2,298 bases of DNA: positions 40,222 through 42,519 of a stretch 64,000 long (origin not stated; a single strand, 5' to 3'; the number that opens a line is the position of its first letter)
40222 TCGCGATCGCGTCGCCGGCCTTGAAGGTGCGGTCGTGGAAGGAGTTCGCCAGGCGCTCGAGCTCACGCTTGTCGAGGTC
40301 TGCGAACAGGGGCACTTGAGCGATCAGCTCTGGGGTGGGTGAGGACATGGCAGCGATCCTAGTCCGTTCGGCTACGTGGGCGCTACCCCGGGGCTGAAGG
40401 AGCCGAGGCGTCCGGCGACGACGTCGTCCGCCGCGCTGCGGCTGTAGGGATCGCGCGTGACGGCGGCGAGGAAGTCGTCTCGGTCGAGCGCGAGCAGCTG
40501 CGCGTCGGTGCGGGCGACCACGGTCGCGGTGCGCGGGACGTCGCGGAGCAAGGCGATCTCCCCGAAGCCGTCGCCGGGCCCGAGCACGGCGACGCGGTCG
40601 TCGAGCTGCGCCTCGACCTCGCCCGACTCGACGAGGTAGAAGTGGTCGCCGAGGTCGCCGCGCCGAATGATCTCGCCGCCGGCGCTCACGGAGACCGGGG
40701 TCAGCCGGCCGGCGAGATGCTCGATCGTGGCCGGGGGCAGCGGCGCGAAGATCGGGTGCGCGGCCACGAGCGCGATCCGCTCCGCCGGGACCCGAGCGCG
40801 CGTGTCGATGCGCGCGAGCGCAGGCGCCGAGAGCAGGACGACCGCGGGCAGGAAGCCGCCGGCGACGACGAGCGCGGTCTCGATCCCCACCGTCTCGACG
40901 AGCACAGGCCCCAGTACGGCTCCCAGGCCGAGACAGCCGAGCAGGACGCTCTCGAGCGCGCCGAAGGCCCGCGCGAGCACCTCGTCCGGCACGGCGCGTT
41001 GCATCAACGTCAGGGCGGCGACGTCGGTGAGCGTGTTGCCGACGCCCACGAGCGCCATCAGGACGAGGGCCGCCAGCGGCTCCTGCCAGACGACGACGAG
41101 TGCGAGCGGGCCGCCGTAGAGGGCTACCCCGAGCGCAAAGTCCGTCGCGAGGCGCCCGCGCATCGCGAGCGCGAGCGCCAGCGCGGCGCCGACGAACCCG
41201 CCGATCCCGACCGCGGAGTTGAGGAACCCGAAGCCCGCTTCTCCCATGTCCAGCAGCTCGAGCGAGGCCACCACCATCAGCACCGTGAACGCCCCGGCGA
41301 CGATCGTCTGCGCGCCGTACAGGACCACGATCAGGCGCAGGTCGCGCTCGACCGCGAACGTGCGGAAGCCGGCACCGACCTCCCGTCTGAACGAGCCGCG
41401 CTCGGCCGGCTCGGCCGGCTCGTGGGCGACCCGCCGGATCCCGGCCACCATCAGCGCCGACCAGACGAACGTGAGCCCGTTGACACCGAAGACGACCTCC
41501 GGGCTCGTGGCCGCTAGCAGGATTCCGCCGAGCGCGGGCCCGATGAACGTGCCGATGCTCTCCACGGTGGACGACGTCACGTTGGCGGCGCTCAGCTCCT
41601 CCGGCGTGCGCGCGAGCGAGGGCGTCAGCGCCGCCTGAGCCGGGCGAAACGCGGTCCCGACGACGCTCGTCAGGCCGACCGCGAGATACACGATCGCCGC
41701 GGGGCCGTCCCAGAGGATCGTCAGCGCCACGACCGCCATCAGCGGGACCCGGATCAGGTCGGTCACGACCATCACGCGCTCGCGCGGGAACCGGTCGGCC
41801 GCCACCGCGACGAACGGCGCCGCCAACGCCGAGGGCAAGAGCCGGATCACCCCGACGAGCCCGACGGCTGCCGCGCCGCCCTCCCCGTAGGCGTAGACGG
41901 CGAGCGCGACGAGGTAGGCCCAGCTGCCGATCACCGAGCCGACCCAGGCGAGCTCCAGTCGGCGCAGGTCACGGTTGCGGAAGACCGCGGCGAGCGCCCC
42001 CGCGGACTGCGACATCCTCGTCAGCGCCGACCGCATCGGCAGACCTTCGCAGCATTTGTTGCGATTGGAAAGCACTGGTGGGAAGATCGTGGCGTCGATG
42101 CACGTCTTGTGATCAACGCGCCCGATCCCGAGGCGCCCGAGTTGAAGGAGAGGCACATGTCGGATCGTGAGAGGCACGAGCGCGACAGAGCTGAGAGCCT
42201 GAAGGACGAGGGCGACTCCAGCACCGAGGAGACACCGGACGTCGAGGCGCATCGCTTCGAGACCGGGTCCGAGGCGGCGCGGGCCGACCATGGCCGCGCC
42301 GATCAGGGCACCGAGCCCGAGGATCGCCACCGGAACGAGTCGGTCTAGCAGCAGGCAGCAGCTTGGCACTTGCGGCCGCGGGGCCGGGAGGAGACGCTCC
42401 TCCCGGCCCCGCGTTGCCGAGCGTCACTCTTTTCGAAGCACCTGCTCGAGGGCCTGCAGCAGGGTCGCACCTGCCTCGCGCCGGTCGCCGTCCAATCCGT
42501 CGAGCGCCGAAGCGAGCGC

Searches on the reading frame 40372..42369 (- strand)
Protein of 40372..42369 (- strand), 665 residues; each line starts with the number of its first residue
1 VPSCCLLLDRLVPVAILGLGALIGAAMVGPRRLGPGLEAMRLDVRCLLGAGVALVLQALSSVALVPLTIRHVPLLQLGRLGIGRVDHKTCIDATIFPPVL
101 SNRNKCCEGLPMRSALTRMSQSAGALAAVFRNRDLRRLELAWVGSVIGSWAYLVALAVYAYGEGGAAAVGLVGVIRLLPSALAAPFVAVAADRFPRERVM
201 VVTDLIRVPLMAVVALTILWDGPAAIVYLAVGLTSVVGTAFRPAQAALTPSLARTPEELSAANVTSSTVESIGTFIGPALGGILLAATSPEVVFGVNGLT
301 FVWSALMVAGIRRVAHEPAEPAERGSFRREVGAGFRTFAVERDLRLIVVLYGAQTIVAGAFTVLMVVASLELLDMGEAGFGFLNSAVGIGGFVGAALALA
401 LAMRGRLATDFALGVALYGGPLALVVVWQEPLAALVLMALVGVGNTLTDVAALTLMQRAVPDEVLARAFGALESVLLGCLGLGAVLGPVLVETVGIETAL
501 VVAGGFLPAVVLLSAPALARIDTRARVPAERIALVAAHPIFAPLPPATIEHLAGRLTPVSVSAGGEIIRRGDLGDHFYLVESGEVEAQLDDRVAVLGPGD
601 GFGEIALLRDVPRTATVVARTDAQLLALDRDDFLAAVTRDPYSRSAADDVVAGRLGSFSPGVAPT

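Call 12: search_protein_families(library=pfam, proteins=[window:40372-42369:-], max_evalue=0.001)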
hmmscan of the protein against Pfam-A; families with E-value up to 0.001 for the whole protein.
window:40372-42369:- (665 aa): 3 families
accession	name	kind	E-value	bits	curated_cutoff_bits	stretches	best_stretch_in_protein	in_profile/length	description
PF07690.21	MFS_1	-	1.4e-25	90.4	33.4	2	145-473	8-336/347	Major Facilitator Superfamily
PF05977.19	MFS_3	-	6.2e-21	74.9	27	1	128-528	5-405/524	Transmembrane secretion effector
PF00027.35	cNMP_binding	-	7e-20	71.2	27.5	1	559-639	2-88/89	Cyclic nucleotide-binding domain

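Call 68: search_protein_families(library=padloc, max_evalue=0.01, proteins=[window:40372-42369:-])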
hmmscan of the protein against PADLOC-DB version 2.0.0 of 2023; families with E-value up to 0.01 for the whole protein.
window:40372-42369:- (665 aa): 4 families
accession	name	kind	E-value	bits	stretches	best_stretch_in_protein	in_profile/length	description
PDLC02371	PycTIR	-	2e-09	35.3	1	549-652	30-135/288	-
PDLC00731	Effector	-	4.7e-09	33.6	1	550-655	34-141/306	TIR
PDLC00734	PycC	-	1.5e-07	28.9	1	542-631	19-114/374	Pycsar cyclase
PDLC00732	Effector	-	5.3e-07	26.9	1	552-641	32-123/301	TIR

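Call 69: search_protein_families(library=ncbifam, max_evalue=0.01, proteins=[window:40372-42369:-])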
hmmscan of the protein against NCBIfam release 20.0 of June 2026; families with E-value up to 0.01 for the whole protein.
window:40372-42369:- (665 aa): 16 families
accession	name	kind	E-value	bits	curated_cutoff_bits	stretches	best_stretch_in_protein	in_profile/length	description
TIGR00900.1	2A0121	subfamily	1.9e-45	155.8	319.6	1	137-495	3-364/364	H+ Antiporter protein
NF007792.0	PRK10489.1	equivalog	2.9e-16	59.5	324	1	166-518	51-399/419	enterobactin transporter EntS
NF012178.0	tet_MFS_V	exception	2.3e-14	53.4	640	1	128-520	3-399/409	tetracycline efflux MFS transporter Tet(V)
NF058543.1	ActPatMycb56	equivalog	1.8e-12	46.8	460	1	540-627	3-95/317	acetyltransferase Pat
NF000245.1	macrolide_MefA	exception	1.6e-11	43.9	675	1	145-509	21-388/405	macrolide efflux MFS transporter Mef(A)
NF041056.1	ryptide_ex_MFS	equivalog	2.6e-11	43.3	575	1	167-496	38-366/392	ryptide export MFS transporter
NF000246.1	macrolide_MefC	exception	5.7e-09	35.5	870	1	144-514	19-392/407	macrolide efflux MFS transporter Mef(C)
NF006386.0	PRK08633.1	equivalog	6.3e-08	30.8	1221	1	167-457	47-348/1147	acyl-[ACP]--phospholipid O-acyltransferase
NF000051.1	macrolide_MefB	exception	1.4e-07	30.8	800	1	146-524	22-397/409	macrolide efflux MFS transporter Mef(B)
NF008397.0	PRK11195.1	equivalog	2e-06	27.1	297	1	177-443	48-319/414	lysophospholipid transporter LplT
NF041163.2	encap_f2b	equivalog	1.2e-05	24.6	400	1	547-647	86-193/450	family 2B encapsulin nanocompartment shell protein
TIGR03896.1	cyc_nuc_ocin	subfamily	8.4e-05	22.1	161.05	1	540-641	145-252/317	bacteriocin-type transport-associated protein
TIGR00880.1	2_A_01_02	superfamily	8.6e-05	22.7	131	1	181-308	12-134/141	multidrug resistance protein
NF012177.1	tet_MFS_42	exception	0.00022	20.6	850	1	161-392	30-255/411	tetracycline efflux MFS transporter Tet(42)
NF000089.1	qac_MFS_AB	exception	0.00027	19.8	900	1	168-310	56-191/514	QacA/B family quaternary ammonium compound efflux MFS transporter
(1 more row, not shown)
